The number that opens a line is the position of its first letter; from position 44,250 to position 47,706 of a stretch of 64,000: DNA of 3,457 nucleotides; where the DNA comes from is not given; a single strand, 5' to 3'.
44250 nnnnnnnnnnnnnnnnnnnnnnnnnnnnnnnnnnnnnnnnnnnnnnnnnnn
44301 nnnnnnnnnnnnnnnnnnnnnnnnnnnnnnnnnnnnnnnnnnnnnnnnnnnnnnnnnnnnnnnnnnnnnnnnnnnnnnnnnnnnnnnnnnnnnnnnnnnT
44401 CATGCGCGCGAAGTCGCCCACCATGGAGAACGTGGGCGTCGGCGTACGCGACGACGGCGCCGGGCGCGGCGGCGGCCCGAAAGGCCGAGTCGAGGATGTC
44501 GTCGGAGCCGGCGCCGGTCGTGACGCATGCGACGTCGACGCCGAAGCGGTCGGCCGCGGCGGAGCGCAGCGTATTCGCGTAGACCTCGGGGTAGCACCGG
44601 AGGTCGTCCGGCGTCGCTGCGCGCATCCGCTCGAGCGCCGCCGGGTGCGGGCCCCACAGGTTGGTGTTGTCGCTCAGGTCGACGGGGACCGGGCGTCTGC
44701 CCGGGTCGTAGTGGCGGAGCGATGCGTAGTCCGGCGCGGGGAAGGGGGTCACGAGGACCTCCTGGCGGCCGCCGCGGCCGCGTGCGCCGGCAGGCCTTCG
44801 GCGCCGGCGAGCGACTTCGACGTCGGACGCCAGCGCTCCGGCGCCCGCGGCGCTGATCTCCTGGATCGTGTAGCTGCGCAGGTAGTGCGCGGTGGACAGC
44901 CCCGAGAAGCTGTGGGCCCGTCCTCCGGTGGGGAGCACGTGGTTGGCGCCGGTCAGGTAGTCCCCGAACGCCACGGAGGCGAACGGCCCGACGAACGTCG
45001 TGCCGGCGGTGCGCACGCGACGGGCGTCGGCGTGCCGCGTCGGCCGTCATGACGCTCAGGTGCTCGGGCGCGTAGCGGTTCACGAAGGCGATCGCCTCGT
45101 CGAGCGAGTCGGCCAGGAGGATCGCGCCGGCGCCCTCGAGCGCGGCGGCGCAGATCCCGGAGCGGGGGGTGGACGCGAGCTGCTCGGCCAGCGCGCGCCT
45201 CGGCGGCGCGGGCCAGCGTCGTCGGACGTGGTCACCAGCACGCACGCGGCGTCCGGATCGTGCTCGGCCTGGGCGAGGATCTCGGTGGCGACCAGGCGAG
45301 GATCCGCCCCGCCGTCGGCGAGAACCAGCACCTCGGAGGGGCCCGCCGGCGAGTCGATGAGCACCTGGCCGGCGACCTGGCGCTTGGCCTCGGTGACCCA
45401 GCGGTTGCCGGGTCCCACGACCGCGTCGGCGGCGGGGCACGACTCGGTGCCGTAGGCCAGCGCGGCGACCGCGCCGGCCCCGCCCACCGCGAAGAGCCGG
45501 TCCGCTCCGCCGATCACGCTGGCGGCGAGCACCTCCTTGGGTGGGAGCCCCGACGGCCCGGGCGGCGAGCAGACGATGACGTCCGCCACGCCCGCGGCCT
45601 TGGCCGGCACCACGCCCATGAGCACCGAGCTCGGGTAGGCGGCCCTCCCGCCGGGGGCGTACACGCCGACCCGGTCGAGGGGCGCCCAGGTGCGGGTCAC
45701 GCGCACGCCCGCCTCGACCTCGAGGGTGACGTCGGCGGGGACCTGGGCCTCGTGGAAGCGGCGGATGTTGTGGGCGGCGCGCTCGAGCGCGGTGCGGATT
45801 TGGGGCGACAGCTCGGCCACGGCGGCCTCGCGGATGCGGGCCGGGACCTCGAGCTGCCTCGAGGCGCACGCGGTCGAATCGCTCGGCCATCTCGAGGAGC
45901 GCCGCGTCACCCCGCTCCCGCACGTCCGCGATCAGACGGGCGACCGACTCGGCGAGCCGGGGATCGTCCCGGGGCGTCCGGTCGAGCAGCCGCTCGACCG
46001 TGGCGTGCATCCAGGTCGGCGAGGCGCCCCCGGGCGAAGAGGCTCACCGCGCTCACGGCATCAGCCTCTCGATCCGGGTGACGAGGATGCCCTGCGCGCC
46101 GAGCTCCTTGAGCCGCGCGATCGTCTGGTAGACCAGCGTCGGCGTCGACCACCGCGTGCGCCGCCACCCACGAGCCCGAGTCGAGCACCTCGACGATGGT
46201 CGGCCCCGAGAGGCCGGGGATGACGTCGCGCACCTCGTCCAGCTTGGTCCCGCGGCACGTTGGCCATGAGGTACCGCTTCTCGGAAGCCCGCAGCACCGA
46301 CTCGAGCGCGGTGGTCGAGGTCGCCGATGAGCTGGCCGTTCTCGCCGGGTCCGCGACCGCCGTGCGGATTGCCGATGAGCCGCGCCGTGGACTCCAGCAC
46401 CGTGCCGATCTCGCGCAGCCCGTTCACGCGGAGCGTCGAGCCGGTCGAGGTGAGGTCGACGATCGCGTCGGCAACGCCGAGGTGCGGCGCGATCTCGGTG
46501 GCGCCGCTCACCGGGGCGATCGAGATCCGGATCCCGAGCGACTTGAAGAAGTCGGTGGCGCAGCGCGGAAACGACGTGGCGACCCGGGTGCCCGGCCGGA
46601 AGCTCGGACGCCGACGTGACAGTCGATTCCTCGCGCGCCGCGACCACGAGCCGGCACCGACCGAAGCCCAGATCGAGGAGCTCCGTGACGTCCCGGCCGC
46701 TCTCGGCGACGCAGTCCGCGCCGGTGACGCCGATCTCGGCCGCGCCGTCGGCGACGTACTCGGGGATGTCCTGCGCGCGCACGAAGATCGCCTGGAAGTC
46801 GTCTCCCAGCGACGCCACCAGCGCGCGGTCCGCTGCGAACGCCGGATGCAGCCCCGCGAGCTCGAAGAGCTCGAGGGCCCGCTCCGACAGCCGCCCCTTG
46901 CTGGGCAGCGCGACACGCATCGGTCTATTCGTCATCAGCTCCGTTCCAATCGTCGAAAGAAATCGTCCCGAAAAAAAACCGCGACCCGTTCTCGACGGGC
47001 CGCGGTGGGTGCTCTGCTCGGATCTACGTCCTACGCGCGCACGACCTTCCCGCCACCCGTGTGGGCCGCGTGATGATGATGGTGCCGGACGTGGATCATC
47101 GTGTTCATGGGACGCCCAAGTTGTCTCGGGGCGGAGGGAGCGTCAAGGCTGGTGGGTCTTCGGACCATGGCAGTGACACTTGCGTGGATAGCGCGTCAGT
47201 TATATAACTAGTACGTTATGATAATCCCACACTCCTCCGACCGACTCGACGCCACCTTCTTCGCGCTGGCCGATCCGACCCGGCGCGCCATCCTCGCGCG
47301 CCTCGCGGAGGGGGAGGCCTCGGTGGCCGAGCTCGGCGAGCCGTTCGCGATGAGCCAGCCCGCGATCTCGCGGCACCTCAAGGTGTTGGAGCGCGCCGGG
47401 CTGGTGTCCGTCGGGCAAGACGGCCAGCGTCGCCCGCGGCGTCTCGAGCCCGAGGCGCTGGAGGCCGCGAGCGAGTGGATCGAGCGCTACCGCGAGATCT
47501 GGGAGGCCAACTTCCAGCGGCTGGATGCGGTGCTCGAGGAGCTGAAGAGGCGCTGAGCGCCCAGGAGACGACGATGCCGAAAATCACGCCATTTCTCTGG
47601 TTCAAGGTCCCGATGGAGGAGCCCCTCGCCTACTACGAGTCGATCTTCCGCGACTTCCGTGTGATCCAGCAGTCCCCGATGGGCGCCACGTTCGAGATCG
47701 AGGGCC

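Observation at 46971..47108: Enterobacterial-style histidine leader peptide and attenuator upstream of hisG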

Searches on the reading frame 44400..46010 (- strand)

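Call 64: search_protein_families(library=pfam, proteins=[window:44400-46010:-], max_evalue=0.001)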
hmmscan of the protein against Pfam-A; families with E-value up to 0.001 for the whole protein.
window:44400-46010:- (536 aa): 1 family
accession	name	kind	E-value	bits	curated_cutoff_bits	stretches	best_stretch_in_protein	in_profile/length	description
PF00815.25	Histidinol_dh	-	6.3e-17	62.1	27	2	273-326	267-320/411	Histidinol dehydrogenase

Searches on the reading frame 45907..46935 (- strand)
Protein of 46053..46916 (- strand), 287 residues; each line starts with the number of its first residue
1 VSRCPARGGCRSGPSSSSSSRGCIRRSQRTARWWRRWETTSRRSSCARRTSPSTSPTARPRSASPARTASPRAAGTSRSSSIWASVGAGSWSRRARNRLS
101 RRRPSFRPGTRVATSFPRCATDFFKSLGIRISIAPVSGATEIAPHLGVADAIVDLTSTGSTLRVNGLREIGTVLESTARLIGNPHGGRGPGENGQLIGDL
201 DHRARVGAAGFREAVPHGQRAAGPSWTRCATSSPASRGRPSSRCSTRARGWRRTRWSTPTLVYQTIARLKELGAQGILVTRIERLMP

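Call 64: search_protein_families(library=pfam, proteins=[window:46053-46916:-, window:45907-46935:-], max_evalue=0.001)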
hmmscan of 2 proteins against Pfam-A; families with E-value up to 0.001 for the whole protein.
window:46053-46916:- (287 aa): 1 family
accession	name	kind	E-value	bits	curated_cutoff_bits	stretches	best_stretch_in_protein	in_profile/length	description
PF01634.23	HisG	-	3.7e-28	98.9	25.5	1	109-185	63-140/158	ATP phosphoribosyltransferase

window:45907-46935:- (342 aa): 2 families
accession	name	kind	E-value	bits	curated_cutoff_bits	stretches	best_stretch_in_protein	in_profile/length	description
PF01634.23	HisG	-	8.5e-18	65.2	25.5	1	53-114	1-62/158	ATP phosphoribosyltransferase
PF08029.16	HisG_C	-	1.4e-06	28.7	23.5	1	227-266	11-49/73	HisG, C-terminal domain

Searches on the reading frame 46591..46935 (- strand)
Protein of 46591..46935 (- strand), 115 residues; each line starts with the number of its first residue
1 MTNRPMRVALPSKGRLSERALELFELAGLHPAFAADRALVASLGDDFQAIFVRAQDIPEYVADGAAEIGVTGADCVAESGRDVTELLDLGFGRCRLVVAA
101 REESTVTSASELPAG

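Call 18: find_related_loci(query=window:46591-46935:-, collection=genome_contigs, flank=600)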
Query seq(115 aa) (115 aa) in genome_contigs; peptide patterns used: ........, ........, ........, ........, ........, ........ (x = any residue, [..] = any of these).
600 stretches matched a pattern (row limit reached: there are more); 131 encode a relative of the query (tblastn E <= 1e-3); the best 80 are kept; 80 distinct loci.
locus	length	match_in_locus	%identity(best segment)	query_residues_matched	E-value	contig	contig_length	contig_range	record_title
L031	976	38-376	82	3-115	2e-61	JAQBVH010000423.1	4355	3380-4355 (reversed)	MAG: Planctomycetota bacterium isolate casp150-mb.174 NODE_47508_length_4355_cov_0.040414, whole genome shotgun sequence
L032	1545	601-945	81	1-115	6e-58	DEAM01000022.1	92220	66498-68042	MAG TPA_asm: Gemmatimonadales bacterium UBA2982 UBA2982_contig_2341, whole genome shotgun sequence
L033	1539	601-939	76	3-115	1e-54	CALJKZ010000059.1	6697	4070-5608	MAG TPA_asm: uncultured Gemmatimonadales bacterium isolate SRR7515930_bin.34_CONCOCT_v1.1_MAG genome assembly, contig: E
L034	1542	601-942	75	2-115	1e-53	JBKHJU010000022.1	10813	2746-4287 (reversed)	MAG: Longimicrobiales bacterium isolate D5M12_17 NODE_2751_length_10813_cov_5.408254, whole genome shotgun sequence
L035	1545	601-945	72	1-115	3e-53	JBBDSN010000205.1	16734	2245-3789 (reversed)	MAG: Gemmatimonadota bacterium isolate LejiaC_68_65 Lejia_C_7989_length_16734_cov_37, whole genome shotgun sequence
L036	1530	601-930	79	6-115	2e-52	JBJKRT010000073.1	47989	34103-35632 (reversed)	MAG: Longimicrobiales bacterium isolate Bin_65 S1Ck127_1729066_flag_0_multi_11.9977_len_47989, whole genome shotgun sequ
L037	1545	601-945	73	1-115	2e-52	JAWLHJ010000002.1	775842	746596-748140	MAG: Longimicrobiales bacterium isolate 30dZY2.bin.58 NODE_13_length_775842_cov_31.916740, whole genome shotgun sequence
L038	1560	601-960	70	3-115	6e-51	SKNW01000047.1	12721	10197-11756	MAG: Gemmatimonadetes bacterium isolate CSSed162cmA_30R1 CSSed16-2cmA-15398, whole genome shotgun sequence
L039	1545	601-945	68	1-115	1e-50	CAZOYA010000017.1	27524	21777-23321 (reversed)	MAG TPA_asm: uncultured Gemmatimonadaceae bacterium isolate SRP263527_co2_188 genome assembly, contig: NODE_1319_length_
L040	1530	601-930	78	6-115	1e-50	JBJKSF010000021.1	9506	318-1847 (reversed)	MAG: Longimicrobiales bacterium isolate Bin_76 S1Ck127_1166923_flag_1_multi_24.0000_len_9506, whole genome shotgun seque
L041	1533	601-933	72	6-115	1e-48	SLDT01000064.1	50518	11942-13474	MAG: Gemmatimonadetes bacterium isolate CSSed162cmB_561 CSSed16-2cmB-579, whole genome shotgun sequence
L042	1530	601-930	73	7-115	3e-47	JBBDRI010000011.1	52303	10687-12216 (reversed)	MAG: Gemmatimonadota bacterium isolate LejiaC_65_21 Lejia_C_1508_length_52303_cov_13, whole genome shotgun sequence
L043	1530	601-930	68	6-115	1e-46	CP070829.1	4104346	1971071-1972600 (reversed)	MAG: Gemmatimonadales bacterium isolate bin109 chromosome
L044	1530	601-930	68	6-115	4e-45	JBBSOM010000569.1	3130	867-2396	MAG: Longimicrobiales bacterium isolate LS6_sbin.3 LS6_sbin.3_K_579035_L_3130_cov_15.0000, whole genome shotgun sequence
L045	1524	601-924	72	8-115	2e-44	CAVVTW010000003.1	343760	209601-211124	MAG: uncultured Gemmatimonadales bacterium isolate MFD02923.bin.2.60 genome assembly, contig: contig_10821, whole genome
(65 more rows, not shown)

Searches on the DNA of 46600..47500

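Call 3: search_rna_families(source=window, start=46600, end=47500, threshold=evalue, max_evalue=10, show_alignments=3)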
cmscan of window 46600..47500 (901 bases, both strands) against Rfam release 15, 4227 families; matches with E-value up to 10: 1.
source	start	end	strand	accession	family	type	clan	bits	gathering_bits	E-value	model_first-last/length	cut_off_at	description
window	46984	47156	+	RF01528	CC3513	Gene; sRNA;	-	17.4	40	1.3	1-176/176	no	caulobacter sRNA CC3513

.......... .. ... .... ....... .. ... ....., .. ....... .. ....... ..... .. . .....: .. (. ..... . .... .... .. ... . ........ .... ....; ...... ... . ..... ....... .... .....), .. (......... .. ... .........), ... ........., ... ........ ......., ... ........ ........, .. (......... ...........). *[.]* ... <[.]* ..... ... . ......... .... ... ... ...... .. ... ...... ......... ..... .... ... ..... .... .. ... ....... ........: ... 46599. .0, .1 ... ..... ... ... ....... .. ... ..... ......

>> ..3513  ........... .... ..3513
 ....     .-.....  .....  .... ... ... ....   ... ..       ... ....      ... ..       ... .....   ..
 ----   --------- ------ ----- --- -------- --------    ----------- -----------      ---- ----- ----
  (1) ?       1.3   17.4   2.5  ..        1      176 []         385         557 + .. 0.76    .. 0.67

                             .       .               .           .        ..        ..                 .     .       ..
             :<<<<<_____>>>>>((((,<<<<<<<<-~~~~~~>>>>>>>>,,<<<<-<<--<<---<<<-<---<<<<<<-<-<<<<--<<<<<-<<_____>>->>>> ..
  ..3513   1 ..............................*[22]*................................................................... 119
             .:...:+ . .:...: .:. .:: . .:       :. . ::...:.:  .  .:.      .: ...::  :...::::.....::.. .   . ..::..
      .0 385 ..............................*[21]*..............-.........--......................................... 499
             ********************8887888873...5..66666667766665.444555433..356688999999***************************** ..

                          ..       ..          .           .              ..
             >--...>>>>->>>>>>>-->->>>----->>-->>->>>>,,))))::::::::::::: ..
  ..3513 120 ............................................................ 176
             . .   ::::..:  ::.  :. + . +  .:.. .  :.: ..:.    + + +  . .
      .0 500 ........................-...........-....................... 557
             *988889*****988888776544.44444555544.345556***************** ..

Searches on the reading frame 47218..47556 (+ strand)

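Call 64: search_protein_families(library=pfam, proteins=[window:47218-47556:+], max_evalue=0.001)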
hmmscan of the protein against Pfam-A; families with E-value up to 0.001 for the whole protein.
window:47218-47556:+ (112 aa): 8 families
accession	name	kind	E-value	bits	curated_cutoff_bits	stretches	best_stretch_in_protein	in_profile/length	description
PF12840.13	HTH_20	-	3.8e-15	56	27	1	17-65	1-50/51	Helix-turn-helix domain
PF01022.26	HTH_5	-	7.2e-15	55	22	1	19-64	1-46/47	Bacterial regulatory protein, arsR family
PF12802.13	MarR_2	-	1e-07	32.4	27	1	24-71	9-59/61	MarR family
PF13412.12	HTH_24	-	5.6e-06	26.3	21.9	1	19-63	2-47/48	Winged helix-turn-helix DNA-binding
PF01047.28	MarR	-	2.6e-05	24.5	24.6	1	31-67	15-51/59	MarR family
PF25213.1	HVO_A0261_N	-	3.1e-05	24.2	35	1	15-64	6-55/86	HVO_A0261 N-terminal domain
PF13518.12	HTH_28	-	0.00042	20.8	25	0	22-74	2-52/52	Helix-turn-helix domain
PF25212.1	HVO_A0114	-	0.001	19.3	27.6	0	14-73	16-77/84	HVO_A0114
